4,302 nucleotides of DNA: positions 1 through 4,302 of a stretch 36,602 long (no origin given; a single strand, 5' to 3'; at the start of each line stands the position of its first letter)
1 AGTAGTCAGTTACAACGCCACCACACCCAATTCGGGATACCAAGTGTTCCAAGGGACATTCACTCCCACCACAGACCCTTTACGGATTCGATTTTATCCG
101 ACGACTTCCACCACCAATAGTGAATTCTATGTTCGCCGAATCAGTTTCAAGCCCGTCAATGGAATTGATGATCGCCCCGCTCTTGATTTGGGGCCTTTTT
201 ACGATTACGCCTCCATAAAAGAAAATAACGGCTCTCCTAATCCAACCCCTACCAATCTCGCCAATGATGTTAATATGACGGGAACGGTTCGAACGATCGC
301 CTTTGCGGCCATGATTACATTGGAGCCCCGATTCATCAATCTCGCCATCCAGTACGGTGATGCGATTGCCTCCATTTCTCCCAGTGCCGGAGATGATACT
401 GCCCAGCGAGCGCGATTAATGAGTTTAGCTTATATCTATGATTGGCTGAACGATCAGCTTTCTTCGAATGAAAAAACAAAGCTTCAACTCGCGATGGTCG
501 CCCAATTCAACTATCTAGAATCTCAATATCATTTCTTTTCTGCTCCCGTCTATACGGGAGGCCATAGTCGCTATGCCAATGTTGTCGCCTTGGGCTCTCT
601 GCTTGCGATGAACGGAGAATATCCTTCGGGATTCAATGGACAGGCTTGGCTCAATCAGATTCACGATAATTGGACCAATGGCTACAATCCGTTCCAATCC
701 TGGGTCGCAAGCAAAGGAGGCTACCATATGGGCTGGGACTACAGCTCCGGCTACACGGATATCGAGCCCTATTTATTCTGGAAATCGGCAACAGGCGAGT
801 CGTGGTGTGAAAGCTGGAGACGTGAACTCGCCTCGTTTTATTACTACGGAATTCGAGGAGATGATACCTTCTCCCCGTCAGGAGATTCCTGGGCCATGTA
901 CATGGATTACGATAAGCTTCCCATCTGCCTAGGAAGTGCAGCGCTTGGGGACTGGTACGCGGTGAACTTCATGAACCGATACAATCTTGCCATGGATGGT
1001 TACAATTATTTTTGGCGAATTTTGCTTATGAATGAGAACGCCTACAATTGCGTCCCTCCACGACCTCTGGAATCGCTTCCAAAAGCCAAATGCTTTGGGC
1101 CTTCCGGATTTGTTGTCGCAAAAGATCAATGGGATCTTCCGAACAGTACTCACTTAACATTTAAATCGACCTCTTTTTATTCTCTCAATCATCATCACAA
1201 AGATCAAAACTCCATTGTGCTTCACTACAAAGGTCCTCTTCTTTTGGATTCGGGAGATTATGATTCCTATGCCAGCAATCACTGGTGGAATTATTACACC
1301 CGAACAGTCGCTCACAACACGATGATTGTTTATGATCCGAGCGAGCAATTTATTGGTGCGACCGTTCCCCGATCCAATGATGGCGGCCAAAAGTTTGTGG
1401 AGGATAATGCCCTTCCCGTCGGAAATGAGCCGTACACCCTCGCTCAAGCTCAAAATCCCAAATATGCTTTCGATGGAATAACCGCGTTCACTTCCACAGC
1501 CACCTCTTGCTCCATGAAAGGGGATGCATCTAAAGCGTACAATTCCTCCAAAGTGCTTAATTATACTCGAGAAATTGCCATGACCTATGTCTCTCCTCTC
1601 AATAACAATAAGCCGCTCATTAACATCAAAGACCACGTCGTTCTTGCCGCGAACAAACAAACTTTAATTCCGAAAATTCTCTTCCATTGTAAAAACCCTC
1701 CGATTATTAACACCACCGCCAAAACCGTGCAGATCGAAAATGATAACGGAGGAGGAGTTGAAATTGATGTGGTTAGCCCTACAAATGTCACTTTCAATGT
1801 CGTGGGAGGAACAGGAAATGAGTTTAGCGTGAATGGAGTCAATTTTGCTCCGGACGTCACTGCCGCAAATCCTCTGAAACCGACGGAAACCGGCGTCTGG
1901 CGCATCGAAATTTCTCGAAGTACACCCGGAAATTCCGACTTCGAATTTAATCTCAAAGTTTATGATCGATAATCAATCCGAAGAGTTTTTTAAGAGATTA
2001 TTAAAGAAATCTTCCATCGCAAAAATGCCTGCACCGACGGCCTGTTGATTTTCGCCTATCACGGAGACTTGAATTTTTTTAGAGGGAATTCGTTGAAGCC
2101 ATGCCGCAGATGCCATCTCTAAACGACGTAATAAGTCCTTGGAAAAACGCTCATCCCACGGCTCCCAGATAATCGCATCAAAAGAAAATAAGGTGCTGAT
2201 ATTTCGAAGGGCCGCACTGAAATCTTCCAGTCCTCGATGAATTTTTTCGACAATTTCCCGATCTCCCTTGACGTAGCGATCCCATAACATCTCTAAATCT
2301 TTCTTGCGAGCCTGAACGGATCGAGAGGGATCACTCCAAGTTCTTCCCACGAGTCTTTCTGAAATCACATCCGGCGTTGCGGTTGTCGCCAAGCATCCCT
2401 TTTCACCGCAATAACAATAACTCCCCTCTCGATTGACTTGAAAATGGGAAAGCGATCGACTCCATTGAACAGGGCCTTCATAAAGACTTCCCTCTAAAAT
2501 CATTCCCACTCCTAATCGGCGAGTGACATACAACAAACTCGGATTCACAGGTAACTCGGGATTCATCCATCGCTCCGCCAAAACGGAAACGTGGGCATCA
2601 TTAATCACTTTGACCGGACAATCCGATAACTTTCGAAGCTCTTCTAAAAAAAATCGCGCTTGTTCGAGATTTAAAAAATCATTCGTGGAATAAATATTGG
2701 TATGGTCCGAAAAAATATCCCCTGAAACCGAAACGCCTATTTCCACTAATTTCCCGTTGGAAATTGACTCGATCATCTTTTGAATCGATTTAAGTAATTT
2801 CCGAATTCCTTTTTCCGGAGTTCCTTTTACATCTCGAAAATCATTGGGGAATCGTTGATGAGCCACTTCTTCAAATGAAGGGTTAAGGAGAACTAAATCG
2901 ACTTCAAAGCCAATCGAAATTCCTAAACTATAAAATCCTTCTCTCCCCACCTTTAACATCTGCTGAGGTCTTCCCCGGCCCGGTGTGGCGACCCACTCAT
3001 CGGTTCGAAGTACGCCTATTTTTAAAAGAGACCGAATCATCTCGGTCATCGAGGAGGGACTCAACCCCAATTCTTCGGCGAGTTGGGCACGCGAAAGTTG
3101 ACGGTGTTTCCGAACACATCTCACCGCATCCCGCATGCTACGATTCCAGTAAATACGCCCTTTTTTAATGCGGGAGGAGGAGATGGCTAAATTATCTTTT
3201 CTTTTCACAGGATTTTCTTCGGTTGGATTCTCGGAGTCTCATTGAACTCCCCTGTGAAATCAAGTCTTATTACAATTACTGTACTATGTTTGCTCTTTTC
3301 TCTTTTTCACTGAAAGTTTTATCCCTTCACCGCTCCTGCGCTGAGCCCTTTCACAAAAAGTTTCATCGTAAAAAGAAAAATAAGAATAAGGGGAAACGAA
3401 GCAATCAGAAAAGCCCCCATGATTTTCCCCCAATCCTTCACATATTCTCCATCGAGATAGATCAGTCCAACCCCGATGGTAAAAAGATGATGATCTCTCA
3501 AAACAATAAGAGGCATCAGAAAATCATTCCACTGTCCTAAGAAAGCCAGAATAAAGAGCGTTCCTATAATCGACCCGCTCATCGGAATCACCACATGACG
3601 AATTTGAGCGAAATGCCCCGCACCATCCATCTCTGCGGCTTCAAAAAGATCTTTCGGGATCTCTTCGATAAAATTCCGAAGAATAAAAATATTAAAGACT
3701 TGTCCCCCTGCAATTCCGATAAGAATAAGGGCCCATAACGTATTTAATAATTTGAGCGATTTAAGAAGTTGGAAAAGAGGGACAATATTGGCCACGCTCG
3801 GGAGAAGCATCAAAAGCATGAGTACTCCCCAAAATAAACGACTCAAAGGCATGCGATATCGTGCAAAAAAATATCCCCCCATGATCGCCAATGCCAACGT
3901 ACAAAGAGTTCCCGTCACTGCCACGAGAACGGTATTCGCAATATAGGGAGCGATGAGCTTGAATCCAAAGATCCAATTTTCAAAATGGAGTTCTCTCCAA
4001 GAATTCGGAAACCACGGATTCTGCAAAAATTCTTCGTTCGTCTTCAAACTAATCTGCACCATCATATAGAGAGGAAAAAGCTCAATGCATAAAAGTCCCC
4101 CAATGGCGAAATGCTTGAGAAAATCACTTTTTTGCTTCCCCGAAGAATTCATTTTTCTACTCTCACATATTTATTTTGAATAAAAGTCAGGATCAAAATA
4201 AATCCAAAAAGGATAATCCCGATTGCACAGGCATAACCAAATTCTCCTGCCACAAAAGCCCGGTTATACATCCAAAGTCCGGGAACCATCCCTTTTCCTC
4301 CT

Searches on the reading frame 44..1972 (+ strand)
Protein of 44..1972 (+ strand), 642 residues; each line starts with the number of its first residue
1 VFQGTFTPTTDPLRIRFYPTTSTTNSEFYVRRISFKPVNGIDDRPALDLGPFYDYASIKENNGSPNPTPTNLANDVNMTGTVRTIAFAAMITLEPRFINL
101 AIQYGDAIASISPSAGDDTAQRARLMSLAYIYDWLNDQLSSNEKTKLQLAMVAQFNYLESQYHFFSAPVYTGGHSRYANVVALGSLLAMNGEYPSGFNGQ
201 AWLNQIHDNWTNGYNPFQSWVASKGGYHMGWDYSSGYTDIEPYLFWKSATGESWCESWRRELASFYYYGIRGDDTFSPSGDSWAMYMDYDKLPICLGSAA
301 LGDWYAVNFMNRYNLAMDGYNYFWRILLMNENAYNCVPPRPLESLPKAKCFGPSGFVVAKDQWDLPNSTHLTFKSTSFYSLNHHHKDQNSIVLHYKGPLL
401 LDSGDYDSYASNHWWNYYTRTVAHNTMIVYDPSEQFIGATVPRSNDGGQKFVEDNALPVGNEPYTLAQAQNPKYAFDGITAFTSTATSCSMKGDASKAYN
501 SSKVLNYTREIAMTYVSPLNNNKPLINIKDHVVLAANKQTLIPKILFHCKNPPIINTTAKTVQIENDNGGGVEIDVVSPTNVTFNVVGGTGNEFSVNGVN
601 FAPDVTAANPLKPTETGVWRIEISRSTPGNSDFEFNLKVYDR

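Call 77: search_protein_families(library=pfam, proteins=[window:44-1972:+], max_evalue=0.001)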
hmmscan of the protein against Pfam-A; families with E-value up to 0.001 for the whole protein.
window:44-1972:+ (642 aa): 1 family
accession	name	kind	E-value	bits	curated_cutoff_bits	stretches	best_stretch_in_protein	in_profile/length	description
PF07940.18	Hepar_II_III_C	-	1.1e-09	38.7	24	1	347-549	5-165/237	Heparinase II/III-like, C-terminal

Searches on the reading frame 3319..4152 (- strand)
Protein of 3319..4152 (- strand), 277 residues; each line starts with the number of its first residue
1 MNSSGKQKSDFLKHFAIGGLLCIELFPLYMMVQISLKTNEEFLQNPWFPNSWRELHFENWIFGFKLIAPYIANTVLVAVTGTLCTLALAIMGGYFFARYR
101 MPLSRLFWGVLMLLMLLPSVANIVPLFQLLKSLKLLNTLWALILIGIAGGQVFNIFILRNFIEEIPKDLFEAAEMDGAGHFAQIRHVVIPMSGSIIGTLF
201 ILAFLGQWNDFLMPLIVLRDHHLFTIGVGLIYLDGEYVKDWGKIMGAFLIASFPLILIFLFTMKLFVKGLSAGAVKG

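Call 71: find_encoding_contigs(protein=window:3319-4152:-, flank=10000, max_places=5)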
Protein window:3319-4152:- (277 aa): 1 contig read that carries it; 1 place shown.
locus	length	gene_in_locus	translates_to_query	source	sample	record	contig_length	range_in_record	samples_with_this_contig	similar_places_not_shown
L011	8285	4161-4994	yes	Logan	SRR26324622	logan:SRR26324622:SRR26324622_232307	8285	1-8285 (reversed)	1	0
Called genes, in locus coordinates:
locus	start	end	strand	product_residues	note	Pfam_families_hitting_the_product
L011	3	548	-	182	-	?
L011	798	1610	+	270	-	-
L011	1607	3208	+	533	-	PF01547:SBP_bac_1 (weak), PF13416:SBP_bac_8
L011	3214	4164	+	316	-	PF00528:BPD_transp_1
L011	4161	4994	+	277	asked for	PF00528:BPD_transp_1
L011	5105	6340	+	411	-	PF01047:MarR (faint), PF13412:HTH_24 (faint), PF00480:ROK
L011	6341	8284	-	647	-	?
